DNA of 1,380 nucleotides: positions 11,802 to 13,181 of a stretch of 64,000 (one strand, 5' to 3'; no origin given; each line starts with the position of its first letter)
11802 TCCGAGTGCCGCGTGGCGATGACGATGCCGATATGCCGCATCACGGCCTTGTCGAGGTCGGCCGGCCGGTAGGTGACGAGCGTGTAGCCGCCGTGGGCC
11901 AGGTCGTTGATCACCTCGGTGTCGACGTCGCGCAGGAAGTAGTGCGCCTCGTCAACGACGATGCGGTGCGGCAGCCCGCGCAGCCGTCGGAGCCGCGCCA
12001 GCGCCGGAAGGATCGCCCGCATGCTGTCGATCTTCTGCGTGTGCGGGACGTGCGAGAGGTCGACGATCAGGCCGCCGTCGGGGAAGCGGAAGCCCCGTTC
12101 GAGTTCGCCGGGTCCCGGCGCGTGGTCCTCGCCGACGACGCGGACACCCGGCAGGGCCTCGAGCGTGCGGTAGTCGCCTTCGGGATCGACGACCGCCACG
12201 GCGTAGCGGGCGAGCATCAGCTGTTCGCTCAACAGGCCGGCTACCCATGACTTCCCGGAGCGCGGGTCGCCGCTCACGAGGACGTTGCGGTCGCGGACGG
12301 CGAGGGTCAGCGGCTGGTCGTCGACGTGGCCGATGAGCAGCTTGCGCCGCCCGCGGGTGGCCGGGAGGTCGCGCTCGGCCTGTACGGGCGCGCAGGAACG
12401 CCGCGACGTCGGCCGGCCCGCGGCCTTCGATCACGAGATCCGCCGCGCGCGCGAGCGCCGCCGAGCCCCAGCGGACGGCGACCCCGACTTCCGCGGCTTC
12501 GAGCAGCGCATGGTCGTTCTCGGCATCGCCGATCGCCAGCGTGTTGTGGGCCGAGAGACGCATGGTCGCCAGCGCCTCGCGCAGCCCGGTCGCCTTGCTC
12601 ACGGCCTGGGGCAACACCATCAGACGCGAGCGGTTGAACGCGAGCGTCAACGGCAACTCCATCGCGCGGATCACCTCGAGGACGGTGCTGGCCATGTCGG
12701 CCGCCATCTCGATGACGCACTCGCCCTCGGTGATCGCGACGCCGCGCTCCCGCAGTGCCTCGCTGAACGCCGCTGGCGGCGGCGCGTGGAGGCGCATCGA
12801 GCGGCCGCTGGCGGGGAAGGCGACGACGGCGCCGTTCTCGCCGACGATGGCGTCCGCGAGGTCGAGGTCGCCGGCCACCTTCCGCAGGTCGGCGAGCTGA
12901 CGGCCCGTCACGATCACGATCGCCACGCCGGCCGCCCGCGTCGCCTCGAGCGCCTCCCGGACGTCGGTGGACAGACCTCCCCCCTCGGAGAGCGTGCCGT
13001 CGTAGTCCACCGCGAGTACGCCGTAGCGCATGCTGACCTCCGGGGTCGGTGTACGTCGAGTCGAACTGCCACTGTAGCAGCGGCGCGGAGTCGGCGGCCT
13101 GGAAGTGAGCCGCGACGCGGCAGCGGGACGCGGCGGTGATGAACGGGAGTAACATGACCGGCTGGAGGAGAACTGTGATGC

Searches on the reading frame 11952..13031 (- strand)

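Call 22: search_protein_families(library=ncbifam, proteins=[window:11952-13031:-], max_evalue=0.001)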
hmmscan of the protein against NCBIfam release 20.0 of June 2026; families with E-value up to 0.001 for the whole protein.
window:11952-13031:- (359 aa): 20 families
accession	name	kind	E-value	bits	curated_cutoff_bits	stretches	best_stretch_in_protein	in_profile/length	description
TIGR00099.1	Cof-subfamily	subfamily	5.9e-23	81.8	137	2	135-203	178-246/256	Cof-type HAD-IIB family hydrolase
TIGR01484.1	HAD-SF-IIB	subfamily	3.4e-20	73.1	41.8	2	6-71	2-69/221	HAD-IIB family hydrolase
TIGR01487.1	Pglycolate_arch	equivalog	1.8e-19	70.4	122.75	1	6-203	4-205/215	phosphoglycolate phosphatase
NF002245.0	PRK01158.1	equivalog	4.7e-18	65.3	198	1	4-202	4-214/233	phosphoglycolate phosphatase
TIGR01482.1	SPP-subfamily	subfamily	6.3e-16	58.6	107.15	2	115-202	119-206/225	sucrose-phosphate phosphatase subfamily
NF007806.0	PRK10513.1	equivalog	3.1e-15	56.3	273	2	5-76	5-80/270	sugar-phosphatase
NF045966.1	YcsE_rel_Pase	equivalog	4.9e-13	49.2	220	2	115-201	160-247/265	YcsE-related riboflavin metabolism phosphatase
NF001218.0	PRK00192.1-5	equivalog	8e-12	45.3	362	2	8-75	9-77/275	mannosyl-3-phosphoglycerate phosphatase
NF007821.0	PRK10530.1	equivalog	2.3e-11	43.4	274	2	143-215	197-269/272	pyridoxal phosphatase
TIGR01486.1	HAD-SF-IIB-MPGP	subfamily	9.7e-11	41.5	164.75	1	8-74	4-71/257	mannosyl-3-phosphoglycerate phosphatase family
TIGR02461.1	osmo_MPG_phos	equivalog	2.4e-09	37.6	244.35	1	7-73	3-69/227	mannosyl-3-phosphoglycerate phosphatase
NF008213.0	PRK10976.1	equivalog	2.1e-08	34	386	1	3-70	2-70/266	sugar/pyridoxal phosphate phosphatase YigL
NF001216.0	PRK00192.1-2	equivalog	5.9e-08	32.4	353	1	136-187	171-224/275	mannosyl-3-phosphoglycerate phosphatase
NF011705.0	PRK15126.1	equivalog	9.8e-08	31.6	336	0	105-185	147-228/272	HMP-PP phosphatase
TIGR02463.1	MPGP_rel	hypoth_equivalog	3e-07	30.5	282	0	8-74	4-70/216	mannosyl-3-phosphoglycerate phosphatase-related protein YedP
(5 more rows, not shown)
